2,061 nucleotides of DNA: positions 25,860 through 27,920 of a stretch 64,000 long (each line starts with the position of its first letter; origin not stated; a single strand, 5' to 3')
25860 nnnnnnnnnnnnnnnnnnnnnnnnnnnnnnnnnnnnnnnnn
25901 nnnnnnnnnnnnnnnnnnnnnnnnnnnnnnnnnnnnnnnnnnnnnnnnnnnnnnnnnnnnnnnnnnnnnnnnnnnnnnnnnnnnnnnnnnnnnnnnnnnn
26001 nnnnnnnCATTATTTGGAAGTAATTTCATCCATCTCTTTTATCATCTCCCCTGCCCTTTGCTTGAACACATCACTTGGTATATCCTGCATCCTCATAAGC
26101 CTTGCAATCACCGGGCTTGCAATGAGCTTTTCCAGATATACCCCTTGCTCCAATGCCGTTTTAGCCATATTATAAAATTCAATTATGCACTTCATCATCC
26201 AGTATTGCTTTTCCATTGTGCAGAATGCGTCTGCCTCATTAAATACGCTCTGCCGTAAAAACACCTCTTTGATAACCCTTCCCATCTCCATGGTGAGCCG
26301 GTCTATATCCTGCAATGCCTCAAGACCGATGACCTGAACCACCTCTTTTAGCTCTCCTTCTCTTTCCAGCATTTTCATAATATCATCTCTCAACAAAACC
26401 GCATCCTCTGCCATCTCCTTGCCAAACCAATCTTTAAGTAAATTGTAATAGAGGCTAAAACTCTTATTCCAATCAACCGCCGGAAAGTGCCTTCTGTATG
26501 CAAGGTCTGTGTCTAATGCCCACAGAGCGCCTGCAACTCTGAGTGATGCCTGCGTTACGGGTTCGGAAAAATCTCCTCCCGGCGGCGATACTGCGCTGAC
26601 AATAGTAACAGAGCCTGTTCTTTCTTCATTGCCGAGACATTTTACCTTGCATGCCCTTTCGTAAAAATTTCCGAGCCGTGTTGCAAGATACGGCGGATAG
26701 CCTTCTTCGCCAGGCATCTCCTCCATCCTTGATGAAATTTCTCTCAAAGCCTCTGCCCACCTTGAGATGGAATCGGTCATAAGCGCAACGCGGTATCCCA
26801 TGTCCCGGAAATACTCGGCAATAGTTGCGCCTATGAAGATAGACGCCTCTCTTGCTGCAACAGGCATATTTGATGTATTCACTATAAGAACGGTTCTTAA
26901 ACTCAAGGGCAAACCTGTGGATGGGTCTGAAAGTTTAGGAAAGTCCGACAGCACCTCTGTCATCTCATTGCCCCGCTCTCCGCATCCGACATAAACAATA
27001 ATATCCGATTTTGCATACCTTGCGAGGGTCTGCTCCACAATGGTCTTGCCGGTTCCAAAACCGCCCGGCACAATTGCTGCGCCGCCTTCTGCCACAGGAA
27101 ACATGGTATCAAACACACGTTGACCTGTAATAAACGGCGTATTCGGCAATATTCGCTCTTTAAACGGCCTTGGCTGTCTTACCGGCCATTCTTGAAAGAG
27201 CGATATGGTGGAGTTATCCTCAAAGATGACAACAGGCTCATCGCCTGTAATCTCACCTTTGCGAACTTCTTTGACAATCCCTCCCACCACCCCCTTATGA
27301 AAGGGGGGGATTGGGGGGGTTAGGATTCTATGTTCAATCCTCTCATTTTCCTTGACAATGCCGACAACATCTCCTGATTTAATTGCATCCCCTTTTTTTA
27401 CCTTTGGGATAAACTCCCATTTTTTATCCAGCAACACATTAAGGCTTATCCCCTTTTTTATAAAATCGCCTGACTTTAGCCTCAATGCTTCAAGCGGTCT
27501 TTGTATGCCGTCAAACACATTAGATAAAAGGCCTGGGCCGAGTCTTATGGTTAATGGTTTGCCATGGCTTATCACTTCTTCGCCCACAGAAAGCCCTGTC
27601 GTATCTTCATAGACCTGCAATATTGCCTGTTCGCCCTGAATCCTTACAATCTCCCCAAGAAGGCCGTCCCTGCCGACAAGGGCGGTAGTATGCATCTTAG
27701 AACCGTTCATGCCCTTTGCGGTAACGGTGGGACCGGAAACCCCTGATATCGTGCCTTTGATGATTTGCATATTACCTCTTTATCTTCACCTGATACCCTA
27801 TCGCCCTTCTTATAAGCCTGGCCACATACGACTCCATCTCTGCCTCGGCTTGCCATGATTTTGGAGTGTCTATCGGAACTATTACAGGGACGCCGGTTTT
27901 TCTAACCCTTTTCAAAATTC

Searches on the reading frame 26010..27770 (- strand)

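Call 30: search_protein_families(library=pfam, proteins=[window:26010-27770:-], max_evalue=0.00001)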
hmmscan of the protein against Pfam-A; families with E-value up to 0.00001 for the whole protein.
window:26010-27770:- (586 aa): 4 families
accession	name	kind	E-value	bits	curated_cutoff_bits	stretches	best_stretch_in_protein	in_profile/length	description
PF00006.31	ATP-synt_ab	-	9.1e-71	238.3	29.5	1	216-439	1-213/213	ATP synthase alpha/beta family, nucleotide-binding domain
PF22919.1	ATP-synt_VA_C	-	3.5e-22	78.8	24.7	1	447-549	2-100/101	C-terminal domain of V and A type ATP synthase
PF16886.11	ATP-synt_ab_Xtn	-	1.1e-18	67.2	25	1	115-198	7-88/88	ATPsynthase alpha/beta subunit barrel-sandwich domain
PF02874.29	ATP-synt_ab_N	-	7.4e-11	42.8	20.9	1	8-68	1-67/69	ATP synthase alpha/beta family, beta-barrel domain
